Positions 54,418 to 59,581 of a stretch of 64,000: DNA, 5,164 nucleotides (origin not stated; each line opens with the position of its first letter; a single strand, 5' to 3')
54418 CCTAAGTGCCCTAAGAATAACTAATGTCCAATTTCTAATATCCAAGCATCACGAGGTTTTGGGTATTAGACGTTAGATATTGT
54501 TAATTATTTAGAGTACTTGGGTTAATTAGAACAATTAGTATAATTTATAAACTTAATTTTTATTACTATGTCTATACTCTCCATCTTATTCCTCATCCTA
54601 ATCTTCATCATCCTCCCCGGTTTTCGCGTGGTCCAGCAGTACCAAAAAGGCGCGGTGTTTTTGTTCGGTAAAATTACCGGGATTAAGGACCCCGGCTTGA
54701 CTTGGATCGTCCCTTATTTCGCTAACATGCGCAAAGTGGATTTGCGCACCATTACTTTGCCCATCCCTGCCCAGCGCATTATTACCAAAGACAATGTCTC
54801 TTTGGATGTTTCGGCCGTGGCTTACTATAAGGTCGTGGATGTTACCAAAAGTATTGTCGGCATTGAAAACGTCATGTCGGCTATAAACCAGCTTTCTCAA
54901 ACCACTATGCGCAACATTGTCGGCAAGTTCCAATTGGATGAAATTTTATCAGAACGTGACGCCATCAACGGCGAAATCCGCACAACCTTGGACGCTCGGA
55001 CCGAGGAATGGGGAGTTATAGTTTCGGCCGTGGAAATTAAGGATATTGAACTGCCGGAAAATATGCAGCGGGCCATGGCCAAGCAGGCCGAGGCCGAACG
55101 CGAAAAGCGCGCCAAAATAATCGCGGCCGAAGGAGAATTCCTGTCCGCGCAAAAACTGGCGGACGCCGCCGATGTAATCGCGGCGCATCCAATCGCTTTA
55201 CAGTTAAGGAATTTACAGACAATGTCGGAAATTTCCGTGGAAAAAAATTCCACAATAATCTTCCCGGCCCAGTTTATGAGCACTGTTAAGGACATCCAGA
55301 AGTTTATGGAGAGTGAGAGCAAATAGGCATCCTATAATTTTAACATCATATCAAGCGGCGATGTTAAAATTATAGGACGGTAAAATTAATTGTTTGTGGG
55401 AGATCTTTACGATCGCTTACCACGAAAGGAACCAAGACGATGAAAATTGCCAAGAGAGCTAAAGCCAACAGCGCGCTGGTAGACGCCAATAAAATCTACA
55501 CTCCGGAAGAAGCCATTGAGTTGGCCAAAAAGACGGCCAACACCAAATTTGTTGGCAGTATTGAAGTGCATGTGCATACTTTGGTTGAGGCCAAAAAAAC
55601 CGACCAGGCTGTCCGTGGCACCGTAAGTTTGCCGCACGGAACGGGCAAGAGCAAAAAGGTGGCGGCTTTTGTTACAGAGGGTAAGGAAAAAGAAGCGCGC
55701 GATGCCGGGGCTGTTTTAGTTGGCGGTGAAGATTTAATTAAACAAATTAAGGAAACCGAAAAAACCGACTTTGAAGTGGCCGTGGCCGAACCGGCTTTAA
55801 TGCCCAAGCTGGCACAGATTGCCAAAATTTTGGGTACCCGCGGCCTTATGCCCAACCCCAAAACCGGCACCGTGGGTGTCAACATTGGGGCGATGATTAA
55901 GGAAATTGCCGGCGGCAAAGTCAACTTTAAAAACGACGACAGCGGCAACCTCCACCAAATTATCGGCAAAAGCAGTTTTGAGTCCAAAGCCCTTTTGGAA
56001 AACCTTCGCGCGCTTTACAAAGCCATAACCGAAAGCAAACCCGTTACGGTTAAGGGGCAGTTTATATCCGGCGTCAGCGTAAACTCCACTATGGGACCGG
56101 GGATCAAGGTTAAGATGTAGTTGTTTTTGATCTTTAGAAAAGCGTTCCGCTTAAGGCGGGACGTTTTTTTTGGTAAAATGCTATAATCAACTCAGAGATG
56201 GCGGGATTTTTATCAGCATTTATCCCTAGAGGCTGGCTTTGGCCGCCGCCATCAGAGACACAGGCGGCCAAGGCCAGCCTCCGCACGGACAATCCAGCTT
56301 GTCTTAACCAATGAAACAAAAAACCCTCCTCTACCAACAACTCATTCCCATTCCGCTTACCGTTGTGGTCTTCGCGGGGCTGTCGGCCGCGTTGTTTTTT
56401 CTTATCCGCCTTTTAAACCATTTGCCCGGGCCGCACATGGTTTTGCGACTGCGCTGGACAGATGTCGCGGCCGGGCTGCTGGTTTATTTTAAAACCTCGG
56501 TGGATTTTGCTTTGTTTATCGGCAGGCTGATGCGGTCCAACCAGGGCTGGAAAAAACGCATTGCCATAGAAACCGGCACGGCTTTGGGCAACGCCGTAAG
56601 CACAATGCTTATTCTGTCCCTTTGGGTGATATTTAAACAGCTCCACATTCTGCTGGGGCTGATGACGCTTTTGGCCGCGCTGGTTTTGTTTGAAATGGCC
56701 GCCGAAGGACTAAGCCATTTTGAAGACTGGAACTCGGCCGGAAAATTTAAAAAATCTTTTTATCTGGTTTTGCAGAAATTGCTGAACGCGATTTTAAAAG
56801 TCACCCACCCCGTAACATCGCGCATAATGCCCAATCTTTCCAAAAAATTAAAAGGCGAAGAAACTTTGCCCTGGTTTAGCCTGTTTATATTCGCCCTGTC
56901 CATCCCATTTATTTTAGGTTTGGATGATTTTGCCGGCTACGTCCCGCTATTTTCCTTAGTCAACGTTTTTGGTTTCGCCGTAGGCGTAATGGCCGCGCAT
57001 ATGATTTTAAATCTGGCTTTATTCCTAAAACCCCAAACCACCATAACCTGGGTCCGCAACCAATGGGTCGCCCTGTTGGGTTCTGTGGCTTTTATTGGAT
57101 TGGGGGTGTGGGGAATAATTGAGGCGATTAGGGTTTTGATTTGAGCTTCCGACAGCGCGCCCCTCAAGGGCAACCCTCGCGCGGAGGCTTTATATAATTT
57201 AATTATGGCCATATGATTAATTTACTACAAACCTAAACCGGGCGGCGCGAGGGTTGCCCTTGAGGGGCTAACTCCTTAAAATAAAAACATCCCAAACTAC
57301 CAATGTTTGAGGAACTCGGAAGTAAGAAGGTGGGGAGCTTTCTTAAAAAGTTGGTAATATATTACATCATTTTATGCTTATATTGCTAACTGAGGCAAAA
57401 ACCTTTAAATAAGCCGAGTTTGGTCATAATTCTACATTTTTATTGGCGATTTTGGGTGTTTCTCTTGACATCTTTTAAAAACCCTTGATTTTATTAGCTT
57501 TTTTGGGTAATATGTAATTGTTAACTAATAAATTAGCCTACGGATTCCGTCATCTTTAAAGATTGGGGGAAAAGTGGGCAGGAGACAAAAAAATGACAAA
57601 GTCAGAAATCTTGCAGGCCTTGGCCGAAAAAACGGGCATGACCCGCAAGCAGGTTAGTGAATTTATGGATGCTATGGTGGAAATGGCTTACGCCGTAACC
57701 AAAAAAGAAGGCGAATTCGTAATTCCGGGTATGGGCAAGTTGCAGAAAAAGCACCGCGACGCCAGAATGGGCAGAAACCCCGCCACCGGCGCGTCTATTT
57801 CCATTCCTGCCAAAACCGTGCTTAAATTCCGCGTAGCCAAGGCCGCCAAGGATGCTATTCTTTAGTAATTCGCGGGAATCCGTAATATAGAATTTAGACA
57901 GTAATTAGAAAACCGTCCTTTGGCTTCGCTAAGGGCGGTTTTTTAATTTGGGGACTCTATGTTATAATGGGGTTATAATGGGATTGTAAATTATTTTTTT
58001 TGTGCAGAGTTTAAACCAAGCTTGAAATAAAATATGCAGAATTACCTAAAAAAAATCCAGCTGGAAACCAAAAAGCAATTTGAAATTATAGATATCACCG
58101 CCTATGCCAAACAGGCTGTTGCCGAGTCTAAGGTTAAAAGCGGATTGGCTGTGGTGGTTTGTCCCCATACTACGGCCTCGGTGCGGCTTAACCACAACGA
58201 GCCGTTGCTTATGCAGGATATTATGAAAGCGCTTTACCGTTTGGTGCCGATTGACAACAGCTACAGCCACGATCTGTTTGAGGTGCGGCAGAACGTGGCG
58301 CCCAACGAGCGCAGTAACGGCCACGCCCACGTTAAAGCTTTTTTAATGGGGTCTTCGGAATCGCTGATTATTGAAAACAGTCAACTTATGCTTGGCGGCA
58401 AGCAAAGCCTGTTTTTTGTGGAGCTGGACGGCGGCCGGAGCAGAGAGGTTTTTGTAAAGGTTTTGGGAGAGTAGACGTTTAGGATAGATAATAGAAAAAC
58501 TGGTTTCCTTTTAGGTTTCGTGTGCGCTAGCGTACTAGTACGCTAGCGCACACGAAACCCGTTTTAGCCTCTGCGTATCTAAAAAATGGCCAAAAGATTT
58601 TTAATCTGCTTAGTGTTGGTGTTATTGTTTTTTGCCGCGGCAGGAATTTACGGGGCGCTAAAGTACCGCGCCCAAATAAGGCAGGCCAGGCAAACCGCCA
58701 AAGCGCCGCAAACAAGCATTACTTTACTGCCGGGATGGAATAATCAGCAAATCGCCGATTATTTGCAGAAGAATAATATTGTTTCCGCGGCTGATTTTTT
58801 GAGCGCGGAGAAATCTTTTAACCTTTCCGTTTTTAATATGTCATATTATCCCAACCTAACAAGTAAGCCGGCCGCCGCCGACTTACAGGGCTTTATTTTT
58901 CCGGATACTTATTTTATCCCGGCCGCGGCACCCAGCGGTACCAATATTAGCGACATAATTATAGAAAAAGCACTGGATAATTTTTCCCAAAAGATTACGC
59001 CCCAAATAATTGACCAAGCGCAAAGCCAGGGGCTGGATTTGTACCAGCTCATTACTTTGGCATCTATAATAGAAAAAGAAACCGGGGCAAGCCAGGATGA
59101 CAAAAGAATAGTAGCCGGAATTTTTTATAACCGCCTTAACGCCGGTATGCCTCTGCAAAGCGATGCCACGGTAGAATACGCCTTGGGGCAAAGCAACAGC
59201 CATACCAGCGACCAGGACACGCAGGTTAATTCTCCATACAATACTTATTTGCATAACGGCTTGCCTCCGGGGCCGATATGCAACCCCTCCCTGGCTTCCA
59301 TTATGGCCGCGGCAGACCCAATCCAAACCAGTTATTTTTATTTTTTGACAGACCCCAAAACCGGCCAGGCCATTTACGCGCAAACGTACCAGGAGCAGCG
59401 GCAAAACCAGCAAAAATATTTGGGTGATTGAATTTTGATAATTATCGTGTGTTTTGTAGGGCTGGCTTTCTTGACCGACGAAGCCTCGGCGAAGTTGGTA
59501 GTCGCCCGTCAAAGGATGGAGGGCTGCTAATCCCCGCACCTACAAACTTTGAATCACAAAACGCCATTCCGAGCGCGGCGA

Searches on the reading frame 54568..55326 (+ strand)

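Call 78: search_protein_families(library=pfam, proteins=[window:54568-55326:+], max_evalue=0.001)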
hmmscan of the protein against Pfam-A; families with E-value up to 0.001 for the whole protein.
window:54568-55326:+ (252 aa): 2 families
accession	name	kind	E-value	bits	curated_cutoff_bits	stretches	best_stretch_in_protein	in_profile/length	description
PF01145.31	Band_7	-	2.1e-43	148.9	23.6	1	21-190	2-175/176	SPFH domain / Band 7 family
PF13421.11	Band_7_1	-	8.1e-05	22.8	24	1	92-175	123-208/211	SPFH domain-Band 7 family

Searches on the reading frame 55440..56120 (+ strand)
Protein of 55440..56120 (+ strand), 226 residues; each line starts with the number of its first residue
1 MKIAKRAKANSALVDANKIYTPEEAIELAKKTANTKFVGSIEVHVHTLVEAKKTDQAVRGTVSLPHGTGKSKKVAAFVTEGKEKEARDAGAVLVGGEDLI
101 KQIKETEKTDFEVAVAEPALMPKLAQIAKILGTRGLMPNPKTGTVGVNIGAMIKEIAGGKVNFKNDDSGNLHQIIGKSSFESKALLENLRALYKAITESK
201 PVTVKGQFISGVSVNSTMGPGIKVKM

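Call 78: search_protein_families(library=pfam, proteins=[window:55440-56120:+], max_evalue=0.001)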
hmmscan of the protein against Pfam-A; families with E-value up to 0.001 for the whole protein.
window:55440-56120:+ (226 aa): 1 family
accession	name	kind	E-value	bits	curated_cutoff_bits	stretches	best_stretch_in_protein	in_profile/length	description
PF00687.26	Ribosomal_L1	-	2.2e-51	174.7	32.2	1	30-220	2-198/198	Ribosomal protein L1p/L10e family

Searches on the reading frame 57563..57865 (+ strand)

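Call 73: search_protein_families(library=pfam, proteins=[window:57563-57865:+], max_evalue=0.01)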
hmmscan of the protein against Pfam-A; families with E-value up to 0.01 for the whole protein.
window:57563-57865:+ (100 aa): 2 families
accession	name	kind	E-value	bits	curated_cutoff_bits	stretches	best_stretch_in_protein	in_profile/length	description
PF00216.26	Bac_DNA_binding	-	5.8e-26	91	22.4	1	11-99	1-89/90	Bacterial DNA-binding protein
PF06288.18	DUF1040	-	0.0037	18.1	27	1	2-62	14-73/86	Protein of unknown function (DUF1040)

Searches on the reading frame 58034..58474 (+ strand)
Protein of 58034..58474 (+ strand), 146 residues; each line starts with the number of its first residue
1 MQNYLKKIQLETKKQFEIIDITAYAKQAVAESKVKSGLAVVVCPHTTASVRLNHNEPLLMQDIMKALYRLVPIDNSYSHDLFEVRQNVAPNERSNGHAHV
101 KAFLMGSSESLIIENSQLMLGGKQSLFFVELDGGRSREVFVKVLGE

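Call 12: search_protein_families(library=pfam, proteins=[window:58034-58474:+])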
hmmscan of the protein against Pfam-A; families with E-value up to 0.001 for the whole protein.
window:58034-58474:+ (146 aa): 1 family
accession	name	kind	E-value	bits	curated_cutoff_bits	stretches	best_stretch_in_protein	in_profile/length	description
PF01894.22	UPF0047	-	4.4e-32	111.1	27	1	20-143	1-117/117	Uncharacterised protein family UPF0047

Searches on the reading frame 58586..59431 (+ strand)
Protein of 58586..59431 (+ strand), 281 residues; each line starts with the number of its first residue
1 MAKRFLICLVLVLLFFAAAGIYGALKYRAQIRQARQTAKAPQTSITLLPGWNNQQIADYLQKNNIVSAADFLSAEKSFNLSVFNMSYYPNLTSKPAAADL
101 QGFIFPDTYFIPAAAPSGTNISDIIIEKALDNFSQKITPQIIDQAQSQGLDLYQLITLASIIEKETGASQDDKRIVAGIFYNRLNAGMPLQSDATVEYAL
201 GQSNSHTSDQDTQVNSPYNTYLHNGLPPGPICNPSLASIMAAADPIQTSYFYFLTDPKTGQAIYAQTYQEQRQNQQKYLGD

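Call 12: search_protein_families(library=pfam, proteins=[window:58586-59431:+])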
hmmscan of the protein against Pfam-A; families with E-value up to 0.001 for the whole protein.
window:58586-59431:+ (281 aa): 1 family
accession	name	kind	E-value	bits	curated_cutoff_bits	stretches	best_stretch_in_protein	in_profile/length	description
PF02618.21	YceG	-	7.4e-64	216.3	32.4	1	35-277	62-275/275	YceG-like family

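Call 61: find_homologous_proteins(query=window:58586-59431:+)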
Query window:58586-59431:+ (281 aa): 7826 proteins with E <= 0.001 among 8000 candidates; the best 120 are listed.
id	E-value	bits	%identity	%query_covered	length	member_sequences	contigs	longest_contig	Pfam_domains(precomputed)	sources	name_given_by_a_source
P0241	9.9e-173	591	100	96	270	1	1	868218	PF02618.22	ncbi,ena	-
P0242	2.1e-106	373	63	99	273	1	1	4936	PF02618.22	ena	-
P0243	1.2e-105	371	63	94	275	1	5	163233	PF02618.22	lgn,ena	-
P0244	2.0e-105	370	62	99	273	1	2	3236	PF02618.22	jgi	jgi:UPF0755 protein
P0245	4.1e-105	369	62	94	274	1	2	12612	PF02618.22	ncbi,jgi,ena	jgi:UPF0755 protein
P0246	2.5e-103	363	58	99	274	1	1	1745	PF02618.22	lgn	-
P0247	3.5e-103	363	61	99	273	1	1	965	PF02618.22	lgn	-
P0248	4.5e-103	362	59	99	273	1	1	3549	PF02618.22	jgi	jgi:UPF0755 protein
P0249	2.1e-102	360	62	93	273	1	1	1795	PF02618.22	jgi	jgi:UPF0755 protein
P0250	4.0e-102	359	61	99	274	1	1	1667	PF02618.22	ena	-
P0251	6.5e-102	359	62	93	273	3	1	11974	PF02618.22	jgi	jgi:UPF0755 protein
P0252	1.9e-101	357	61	99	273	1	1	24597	PF02618.22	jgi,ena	-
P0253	7.8e-101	355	61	93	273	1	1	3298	PF02618.22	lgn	-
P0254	1.5e-99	351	60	93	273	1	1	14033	PF02618.22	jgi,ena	-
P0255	2.3e-99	350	62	93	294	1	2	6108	PF02618.22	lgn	-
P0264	1.2e-96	341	60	92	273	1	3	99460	PF02618.22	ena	-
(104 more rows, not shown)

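Call 62: find_encoding_contigs(protein=P0243, flank=10000, max_places=1)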
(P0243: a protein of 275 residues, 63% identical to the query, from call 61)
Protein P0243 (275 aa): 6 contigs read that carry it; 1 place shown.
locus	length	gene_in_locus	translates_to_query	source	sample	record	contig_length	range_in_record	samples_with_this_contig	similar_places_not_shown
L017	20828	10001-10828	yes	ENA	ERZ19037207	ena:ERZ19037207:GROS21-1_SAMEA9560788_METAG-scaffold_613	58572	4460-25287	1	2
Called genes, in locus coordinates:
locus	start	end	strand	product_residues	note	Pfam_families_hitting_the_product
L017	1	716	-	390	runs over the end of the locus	PF18911:PKD_4, PF00801:PKD (weak)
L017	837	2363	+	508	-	PF01676:Metalloenzyme, PF06415:iPGM_N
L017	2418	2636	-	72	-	-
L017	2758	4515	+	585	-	PF00664:ABC_membrane, PF00005:ABC_tran, PF02463:SMC_N (weak)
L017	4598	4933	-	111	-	PF01638:HxlR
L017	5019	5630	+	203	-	PF02589:LUD_dom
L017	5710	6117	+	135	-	PF09945:DUF2177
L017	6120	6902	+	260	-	PF06966:DUF1295, PF02544:Steroid_dh (weak)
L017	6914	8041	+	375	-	PF05496:RuvB_N, PF13191:AAA_16 (faint), PF00004:AAA, PF07728:AAA_5, PF13173:AAA_14 (weak), PF16193:AAA_assoc_2, PF12002:MgsA_C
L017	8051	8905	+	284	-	-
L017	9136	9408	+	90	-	PF00216:Bac_DNA_binding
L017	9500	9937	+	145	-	PF01894:YjbQ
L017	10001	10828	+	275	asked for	PF02618:YceG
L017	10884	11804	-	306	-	PF00551:Formyl_trans_N, PF02911:Formyl_trans_C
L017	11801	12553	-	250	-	-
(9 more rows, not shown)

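Call 63: find_encoding_contigs(protein=P0264, flank=10000, max_places=1)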
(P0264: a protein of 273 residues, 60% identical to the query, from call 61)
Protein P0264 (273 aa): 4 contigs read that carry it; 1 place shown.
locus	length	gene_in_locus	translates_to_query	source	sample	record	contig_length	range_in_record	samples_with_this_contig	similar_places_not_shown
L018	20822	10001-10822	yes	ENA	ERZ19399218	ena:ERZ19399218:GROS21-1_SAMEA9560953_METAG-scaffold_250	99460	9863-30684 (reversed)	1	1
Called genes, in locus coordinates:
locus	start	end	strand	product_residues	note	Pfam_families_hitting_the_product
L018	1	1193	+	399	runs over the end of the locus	PF00291:PALP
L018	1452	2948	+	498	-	PF00158:Sigma54_activat (faint), PF03193:RsgA_GTPase (faint), PF13476:AAA_23 (faint), PF13514:AAA_27 (faint), PF25199:nSTAND_NTPase5 (faint), PF00005:ABC_tran, PF02367:TsaE (faint), PF00005:ABC_tran, +11 more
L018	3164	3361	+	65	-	-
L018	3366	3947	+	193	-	PF04073:tRNA_edit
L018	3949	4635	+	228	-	PF02397:Bac_transf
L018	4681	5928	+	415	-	PF01078:Mg_chelatase (faint), PF05496:RuvB_N, PF00004:AAA, PF07728:AAA_5, PF13173:AAA_14 (weak), PF16193:AAA_assoc_2, PF12002:MgsA_C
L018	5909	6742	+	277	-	-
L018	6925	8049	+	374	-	PF02547:Queuosine_synth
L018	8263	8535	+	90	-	PF00216:Bac_DNA_binding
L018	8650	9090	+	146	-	PF01894:YjbQ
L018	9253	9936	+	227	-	PF05552:MS_channel_1st_1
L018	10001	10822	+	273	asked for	PF02618:YceG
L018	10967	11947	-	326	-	PF00551:Formyl_trans_N, PF02911:Formyl_trans_C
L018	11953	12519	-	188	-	PF00929:RNase_T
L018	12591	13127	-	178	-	PF00929:RNase_T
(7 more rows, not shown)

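Call 64: find_encoding_contigs(protein=P0241, flank=10000, max_places=1)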
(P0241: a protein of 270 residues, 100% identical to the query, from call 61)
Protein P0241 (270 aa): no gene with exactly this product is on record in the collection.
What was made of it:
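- Tried and rejected: Look-up through its MltG failed because the protein is not on record (call 64).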
